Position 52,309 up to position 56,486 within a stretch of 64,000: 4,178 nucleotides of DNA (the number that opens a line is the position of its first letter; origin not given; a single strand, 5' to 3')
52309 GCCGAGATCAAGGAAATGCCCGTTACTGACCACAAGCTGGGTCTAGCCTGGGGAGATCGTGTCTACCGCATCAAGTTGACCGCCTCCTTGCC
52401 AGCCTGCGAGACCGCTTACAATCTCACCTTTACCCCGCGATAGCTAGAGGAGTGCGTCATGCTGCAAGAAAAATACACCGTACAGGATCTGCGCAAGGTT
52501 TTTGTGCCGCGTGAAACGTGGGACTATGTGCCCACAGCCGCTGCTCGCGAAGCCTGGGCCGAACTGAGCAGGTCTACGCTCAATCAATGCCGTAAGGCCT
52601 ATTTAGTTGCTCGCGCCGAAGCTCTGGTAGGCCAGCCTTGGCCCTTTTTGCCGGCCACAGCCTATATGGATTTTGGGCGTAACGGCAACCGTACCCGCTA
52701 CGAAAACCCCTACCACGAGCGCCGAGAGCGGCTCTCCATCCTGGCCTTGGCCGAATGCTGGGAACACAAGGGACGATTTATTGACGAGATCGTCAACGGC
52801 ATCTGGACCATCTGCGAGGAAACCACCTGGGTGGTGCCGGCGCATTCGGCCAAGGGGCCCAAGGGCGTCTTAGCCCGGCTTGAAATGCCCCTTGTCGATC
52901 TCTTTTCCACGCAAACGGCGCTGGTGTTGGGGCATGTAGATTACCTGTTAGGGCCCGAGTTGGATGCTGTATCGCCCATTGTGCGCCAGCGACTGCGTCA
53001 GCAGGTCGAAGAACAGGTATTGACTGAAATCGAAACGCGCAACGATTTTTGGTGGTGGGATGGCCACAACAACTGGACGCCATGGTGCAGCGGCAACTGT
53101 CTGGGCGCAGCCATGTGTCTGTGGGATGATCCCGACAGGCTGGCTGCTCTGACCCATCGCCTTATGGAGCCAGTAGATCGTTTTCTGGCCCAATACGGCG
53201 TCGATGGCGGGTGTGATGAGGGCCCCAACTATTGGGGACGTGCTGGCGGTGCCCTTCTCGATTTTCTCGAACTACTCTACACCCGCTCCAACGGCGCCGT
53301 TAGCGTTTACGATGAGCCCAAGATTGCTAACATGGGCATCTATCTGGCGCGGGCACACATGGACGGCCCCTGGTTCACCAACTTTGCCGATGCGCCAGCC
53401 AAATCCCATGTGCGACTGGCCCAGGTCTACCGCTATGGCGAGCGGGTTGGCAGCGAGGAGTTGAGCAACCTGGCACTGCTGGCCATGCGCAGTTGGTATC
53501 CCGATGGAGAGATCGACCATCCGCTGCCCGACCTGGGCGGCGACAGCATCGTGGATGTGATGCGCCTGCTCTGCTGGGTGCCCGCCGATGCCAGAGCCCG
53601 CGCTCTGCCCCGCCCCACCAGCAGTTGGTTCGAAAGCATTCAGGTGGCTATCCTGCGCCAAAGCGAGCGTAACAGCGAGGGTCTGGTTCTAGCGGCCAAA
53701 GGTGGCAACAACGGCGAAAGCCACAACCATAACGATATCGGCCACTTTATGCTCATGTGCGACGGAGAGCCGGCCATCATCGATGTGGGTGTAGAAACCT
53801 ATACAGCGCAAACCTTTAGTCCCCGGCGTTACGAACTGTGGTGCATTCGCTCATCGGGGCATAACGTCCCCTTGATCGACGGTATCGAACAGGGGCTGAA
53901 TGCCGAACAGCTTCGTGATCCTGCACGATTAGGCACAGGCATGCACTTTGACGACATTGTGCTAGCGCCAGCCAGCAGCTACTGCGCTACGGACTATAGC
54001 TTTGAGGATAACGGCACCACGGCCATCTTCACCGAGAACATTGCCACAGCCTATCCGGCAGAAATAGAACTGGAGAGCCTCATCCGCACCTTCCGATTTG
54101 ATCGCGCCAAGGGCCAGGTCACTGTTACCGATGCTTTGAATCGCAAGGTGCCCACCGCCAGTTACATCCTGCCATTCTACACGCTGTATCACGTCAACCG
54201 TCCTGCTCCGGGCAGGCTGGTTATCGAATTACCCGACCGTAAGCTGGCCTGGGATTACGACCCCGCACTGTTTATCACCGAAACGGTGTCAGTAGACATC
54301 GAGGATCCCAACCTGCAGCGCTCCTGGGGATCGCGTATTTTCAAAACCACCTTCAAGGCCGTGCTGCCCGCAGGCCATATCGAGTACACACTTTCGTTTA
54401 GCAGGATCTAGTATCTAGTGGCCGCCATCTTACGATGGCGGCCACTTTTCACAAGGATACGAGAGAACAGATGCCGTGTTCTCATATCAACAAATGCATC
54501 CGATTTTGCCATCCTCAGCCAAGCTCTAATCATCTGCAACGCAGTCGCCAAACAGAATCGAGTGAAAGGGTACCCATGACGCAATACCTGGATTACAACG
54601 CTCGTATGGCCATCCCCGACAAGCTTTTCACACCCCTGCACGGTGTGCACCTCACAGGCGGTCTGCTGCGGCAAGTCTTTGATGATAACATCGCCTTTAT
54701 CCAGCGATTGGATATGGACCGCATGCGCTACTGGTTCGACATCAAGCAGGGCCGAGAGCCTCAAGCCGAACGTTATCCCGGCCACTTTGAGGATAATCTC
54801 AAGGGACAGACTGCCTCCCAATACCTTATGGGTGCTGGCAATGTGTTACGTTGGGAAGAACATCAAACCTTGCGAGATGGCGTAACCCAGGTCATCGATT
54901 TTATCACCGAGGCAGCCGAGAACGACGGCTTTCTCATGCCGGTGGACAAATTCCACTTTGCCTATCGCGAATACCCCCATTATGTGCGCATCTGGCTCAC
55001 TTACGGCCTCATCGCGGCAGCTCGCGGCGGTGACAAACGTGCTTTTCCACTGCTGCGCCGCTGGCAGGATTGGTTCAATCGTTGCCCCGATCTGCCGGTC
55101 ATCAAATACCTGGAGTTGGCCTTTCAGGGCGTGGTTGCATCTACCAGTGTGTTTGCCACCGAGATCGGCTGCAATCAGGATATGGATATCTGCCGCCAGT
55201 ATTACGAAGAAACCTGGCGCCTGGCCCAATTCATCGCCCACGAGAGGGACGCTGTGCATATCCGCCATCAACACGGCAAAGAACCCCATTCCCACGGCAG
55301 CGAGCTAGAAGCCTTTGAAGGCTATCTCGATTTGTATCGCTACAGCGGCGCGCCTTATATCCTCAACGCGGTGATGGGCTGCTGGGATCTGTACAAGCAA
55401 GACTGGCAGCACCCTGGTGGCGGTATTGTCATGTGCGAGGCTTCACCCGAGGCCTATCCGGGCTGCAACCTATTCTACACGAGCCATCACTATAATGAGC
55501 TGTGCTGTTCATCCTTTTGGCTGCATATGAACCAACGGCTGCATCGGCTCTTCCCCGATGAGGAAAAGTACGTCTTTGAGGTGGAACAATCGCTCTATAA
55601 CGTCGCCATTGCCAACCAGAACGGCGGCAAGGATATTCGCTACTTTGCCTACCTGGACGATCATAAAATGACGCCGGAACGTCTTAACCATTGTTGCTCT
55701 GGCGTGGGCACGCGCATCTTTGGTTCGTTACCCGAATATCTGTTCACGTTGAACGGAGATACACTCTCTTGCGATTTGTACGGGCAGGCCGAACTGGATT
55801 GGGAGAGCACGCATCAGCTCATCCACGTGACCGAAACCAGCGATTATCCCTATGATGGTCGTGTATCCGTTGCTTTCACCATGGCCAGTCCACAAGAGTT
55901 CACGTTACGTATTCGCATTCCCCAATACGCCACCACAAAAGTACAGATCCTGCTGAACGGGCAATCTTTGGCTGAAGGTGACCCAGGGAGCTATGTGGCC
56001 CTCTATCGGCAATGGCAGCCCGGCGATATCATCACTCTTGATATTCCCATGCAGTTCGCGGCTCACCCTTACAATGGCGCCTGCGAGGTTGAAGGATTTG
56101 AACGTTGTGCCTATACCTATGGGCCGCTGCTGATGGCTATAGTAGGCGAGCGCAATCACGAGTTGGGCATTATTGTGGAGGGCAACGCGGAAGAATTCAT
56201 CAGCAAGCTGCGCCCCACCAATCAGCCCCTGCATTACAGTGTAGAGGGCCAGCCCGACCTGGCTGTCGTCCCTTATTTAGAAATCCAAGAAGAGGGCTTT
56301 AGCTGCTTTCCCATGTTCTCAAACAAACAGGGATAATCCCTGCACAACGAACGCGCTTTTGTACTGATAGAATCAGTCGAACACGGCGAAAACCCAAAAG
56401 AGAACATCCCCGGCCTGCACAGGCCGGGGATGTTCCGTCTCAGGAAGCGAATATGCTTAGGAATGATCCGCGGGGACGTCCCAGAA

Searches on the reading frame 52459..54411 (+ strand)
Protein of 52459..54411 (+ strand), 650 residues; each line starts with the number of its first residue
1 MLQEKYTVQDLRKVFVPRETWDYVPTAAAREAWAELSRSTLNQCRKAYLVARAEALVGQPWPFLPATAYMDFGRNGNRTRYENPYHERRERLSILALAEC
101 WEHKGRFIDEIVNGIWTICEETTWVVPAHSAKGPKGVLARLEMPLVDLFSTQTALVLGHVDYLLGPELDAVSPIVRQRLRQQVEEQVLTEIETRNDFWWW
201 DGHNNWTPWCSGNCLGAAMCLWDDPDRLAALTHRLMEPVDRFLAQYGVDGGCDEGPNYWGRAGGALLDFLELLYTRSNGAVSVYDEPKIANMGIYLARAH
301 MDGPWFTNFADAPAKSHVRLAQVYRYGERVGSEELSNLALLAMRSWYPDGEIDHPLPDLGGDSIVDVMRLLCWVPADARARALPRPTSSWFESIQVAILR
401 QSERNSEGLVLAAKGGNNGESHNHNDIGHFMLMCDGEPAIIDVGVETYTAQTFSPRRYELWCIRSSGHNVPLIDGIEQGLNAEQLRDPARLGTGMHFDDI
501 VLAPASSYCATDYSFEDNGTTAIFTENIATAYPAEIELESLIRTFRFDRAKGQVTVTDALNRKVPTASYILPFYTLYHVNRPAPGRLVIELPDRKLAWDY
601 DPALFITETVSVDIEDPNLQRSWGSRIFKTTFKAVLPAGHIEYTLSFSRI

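Call 62: search_protein_families(library=pfam, proteins=[window:52459-54411:+], max_evalue=0.00001)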
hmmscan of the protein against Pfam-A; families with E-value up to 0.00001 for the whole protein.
window:52459-54411:+ (650 aa): 1 family
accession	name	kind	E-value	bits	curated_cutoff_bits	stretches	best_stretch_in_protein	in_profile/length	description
PF07940.18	Hepar_II_III_C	-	3.1e-07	30.6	24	1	386-573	4-159/237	Heparinase II/III-like, C-terminal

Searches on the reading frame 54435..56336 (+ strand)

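Call 62: search_protein_families(library=pfam, proteins=[window:54435-56336:+], max_evalue=0.00001)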
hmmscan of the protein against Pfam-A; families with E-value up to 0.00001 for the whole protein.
window:54435-56336:+ (633 aa): 2 families
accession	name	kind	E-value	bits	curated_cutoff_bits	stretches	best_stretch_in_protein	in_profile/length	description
PF07944.18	Beta-AFase-like_GH127_cat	-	2.7e-20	73.1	24.9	1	71-433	2-375/376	Beta-L-arabinofuranosidase, GH127 catalytic domain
PF20736.2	Glyco_hydro127M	-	7e-19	68.2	24.2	1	444-539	2-95/95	Beta-L-arabinofuranosidase, GH127 middle domain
